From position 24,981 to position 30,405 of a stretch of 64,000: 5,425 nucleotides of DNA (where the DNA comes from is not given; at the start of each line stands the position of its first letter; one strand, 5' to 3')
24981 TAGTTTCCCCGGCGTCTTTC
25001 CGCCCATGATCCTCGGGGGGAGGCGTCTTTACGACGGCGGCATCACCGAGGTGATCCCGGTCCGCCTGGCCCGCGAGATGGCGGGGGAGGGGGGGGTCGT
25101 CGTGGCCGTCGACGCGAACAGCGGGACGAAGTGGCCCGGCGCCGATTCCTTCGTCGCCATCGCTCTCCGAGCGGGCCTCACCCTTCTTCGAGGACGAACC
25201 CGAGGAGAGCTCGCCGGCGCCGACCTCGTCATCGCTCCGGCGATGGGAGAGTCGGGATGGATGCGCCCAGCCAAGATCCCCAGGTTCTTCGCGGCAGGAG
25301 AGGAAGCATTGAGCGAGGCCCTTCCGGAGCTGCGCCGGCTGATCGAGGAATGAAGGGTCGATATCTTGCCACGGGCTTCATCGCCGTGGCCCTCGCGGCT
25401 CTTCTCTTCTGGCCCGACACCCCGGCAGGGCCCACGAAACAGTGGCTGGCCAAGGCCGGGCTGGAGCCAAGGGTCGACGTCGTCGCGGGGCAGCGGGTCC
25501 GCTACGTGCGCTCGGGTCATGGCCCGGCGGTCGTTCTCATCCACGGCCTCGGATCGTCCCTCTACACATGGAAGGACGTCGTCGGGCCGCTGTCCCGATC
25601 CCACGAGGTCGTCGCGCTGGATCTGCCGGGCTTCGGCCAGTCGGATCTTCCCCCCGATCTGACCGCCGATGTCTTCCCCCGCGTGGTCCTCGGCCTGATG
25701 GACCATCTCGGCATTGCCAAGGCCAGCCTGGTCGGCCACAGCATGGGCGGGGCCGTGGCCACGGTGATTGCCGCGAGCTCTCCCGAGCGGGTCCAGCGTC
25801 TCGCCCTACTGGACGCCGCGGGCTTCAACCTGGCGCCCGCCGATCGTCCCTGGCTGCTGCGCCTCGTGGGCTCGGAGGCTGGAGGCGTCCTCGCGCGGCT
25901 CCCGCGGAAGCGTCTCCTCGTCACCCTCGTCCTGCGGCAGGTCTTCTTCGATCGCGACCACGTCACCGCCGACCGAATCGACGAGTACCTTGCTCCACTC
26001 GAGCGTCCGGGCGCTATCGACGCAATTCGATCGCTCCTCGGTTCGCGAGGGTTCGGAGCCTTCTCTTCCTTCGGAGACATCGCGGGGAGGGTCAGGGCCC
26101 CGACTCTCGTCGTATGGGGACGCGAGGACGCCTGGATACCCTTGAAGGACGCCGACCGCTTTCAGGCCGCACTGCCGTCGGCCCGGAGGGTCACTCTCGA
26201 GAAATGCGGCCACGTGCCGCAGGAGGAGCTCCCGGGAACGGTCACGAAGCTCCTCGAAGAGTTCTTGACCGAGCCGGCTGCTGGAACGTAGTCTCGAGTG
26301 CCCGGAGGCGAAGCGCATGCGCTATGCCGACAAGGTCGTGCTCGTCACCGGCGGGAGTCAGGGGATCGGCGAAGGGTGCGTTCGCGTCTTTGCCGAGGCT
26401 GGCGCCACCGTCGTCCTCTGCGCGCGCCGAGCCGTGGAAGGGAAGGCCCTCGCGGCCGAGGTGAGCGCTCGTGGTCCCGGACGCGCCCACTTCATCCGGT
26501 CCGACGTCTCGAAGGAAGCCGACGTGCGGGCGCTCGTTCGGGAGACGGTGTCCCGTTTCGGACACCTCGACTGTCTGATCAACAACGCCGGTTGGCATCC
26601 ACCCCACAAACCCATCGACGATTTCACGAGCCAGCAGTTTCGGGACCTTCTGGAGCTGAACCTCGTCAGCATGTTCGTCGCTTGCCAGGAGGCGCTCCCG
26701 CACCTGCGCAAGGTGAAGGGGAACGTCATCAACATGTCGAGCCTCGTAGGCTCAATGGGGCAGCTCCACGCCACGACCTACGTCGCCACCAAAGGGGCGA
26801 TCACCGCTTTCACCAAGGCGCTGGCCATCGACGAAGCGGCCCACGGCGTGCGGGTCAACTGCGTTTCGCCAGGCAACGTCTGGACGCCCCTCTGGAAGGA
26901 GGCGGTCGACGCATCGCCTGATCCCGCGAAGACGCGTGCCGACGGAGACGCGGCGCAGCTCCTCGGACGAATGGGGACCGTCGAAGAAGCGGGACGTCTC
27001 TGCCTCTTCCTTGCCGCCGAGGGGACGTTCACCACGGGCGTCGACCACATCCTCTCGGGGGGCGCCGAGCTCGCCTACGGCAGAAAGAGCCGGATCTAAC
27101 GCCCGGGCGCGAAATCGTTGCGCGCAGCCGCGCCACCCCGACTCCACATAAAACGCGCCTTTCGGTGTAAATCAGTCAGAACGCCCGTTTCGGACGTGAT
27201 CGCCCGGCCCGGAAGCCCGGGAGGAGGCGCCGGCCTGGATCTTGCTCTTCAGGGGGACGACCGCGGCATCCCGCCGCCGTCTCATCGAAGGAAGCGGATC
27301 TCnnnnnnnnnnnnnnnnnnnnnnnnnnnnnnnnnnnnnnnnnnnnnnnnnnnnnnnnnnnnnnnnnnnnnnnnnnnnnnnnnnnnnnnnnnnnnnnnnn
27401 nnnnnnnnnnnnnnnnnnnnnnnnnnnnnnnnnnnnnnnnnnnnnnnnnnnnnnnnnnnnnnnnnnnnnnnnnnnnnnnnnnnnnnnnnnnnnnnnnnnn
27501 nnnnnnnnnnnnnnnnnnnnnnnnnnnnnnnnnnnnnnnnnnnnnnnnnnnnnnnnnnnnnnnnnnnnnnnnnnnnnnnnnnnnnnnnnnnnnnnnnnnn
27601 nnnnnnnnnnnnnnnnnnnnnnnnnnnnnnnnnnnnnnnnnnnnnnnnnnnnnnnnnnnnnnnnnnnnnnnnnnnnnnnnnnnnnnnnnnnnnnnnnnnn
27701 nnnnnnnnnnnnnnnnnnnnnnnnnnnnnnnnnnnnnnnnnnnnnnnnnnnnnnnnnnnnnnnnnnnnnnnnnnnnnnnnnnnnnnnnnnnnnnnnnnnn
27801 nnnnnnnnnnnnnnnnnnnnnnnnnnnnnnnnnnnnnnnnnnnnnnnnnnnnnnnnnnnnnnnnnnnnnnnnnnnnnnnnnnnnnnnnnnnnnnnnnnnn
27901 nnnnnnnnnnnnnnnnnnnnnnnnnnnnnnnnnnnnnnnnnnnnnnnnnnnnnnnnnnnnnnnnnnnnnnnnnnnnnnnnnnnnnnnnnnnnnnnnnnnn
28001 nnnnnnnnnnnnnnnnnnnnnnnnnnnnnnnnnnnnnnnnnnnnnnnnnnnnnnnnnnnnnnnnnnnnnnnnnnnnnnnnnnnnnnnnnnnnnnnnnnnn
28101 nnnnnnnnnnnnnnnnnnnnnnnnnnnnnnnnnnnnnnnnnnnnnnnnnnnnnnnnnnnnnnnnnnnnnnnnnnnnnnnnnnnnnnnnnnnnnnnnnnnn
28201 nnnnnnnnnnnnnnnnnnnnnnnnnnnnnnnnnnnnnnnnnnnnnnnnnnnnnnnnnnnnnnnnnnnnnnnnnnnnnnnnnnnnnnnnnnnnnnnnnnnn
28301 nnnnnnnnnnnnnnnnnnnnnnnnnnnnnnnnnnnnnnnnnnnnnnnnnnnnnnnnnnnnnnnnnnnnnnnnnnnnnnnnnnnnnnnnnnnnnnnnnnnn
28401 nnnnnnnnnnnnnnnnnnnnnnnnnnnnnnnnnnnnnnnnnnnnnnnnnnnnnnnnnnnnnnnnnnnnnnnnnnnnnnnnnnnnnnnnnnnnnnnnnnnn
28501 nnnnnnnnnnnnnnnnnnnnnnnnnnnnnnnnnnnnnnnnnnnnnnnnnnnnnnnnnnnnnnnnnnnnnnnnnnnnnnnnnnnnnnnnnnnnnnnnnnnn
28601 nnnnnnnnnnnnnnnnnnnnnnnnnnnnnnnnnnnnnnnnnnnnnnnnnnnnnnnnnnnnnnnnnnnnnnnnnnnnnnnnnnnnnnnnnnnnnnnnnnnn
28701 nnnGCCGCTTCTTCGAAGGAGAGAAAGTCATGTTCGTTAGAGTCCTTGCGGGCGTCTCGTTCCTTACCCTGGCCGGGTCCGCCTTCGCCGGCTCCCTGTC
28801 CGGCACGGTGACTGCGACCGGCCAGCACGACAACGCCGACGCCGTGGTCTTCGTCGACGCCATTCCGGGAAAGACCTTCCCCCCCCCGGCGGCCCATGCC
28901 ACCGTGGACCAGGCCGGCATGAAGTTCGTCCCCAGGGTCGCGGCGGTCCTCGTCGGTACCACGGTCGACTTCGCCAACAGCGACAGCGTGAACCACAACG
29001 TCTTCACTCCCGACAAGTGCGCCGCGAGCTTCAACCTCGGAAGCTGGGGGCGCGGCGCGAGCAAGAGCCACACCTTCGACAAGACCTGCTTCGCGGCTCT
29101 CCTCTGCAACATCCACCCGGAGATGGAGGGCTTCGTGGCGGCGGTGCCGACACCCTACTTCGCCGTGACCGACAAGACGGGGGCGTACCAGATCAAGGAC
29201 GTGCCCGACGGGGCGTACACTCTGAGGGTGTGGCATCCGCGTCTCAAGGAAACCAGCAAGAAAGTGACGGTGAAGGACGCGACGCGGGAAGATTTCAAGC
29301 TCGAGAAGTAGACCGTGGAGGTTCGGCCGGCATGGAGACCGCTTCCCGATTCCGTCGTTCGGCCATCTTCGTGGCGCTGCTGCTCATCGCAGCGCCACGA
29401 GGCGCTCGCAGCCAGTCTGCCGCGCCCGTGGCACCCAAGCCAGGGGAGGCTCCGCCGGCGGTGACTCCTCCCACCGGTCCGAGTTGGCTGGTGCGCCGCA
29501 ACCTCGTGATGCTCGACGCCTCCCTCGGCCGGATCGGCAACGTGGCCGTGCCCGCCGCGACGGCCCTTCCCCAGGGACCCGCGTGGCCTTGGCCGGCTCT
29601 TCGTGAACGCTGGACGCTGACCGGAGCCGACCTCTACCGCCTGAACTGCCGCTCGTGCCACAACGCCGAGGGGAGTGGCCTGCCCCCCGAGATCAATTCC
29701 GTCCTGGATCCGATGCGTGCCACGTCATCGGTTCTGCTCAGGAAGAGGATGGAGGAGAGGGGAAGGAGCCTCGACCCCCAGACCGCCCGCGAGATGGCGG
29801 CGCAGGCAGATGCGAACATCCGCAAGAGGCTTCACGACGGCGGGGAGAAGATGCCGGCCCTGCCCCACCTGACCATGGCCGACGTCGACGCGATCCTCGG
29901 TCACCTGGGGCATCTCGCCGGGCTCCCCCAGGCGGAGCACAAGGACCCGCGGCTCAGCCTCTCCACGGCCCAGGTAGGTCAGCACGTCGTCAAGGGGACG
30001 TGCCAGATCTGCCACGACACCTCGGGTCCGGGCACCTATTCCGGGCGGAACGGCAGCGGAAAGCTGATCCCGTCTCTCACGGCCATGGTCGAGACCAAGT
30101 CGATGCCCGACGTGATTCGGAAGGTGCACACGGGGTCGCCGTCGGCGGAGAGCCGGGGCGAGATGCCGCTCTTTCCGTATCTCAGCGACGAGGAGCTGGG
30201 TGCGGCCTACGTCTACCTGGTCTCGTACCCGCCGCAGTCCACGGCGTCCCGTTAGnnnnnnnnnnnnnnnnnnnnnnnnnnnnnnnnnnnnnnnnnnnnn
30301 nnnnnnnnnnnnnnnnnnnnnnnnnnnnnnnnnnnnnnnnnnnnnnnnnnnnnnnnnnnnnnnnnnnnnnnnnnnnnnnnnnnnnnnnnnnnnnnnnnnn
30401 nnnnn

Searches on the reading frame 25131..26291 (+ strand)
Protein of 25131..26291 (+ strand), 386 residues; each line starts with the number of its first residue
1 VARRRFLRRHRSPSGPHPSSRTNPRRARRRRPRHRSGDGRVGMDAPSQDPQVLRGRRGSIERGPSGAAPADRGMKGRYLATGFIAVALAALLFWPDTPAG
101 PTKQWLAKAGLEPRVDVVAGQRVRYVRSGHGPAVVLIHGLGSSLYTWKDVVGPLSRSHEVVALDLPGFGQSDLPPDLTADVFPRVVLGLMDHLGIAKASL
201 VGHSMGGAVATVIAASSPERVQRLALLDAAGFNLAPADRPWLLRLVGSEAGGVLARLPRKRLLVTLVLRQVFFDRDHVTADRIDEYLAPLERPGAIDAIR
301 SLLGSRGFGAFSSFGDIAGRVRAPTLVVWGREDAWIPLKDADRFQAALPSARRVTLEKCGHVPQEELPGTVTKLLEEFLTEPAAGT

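Call 22: search_protein_families(library=pfam, proteins=[window:25131-26291:+], max_evalue=0.00001)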
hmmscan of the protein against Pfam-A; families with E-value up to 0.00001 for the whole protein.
window:25131-26291:+ (386 aa): 3 families
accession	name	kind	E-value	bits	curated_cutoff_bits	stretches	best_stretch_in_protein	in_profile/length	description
PF00561.26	Abhydrolase_1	-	8.3e-33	114.5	25.8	1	132-366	1-243/245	alpha/beta hydrolase fold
PF12697.13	Abhydrolase_6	-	3.3e-23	83.9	26.3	1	134-368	1-211/217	Alpha/beta hydrolase family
PF12146.15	Hydrolase_4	-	1.7e-14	54.1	27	1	133-356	6-227/239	Serine aminopeptidase, S33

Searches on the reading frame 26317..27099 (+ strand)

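Call 22: search_protein_families(library=pfam, proteins=[window:26317-27099:+], max_evalue=0.00001)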
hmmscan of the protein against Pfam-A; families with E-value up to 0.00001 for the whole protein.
window:26317-27099:+ (260 aa): 4 families
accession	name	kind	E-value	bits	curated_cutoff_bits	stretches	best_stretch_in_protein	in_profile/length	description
PF00106.31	adh_short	-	5.8e-56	189.5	26.6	1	6-197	1-191/195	short chain dehydrogenase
PF13561.12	adh_short_C2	-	3.4e-53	181.1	27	1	15-250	6-235/236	Enoyl-(Acyl carrier protein) reductase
PF08659.16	KR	-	1.3e-12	48.4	22.6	1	8-169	3-163/180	KR domain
PF23441.1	SDR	-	3.1e-07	30.5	27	1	3-227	5-233/258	SDR-like rossmann domain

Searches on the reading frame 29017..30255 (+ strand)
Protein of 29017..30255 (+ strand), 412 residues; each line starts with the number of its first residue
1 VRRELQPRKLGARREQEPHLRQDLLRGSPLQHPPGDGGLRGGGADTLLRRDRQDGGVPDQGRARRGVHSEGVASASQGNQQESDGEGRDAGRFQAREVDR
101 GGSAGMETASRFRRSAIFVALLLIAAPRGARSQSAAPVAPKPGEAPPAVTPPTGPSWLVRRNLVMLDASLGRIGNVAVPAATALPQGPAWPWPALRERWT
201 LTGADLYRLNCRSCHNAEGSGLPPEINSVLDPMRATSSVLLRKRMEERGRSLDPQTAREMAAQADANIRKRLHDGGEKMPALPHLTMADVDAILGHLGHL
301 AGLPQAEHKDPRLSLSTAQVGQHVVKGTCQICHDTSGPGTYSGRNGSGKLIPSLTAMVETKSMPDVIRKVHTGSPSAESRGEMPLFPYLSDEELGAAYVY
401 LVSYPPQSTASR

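Call 22: search_protein_families(library=pfam, proteins=[window:29017-30255:+], max_evalue=0.00001)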
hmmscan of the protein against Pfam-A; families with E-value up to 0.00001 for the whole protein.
window:29017-30255:+ (412 aa): 2 families
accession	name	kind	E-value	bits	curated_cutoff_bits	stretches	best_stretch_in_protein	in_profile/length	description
PF13442.11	Cytochrome_CBB3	-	1.3e-14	54.7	27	0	202-295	5-66/68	Cytochrome C oxidase, cbb3-type, subunit III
PF00034.26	Cytochrom_C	-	6.8e-08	34.2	21.3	0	203-298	4-87/90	Cytochrome c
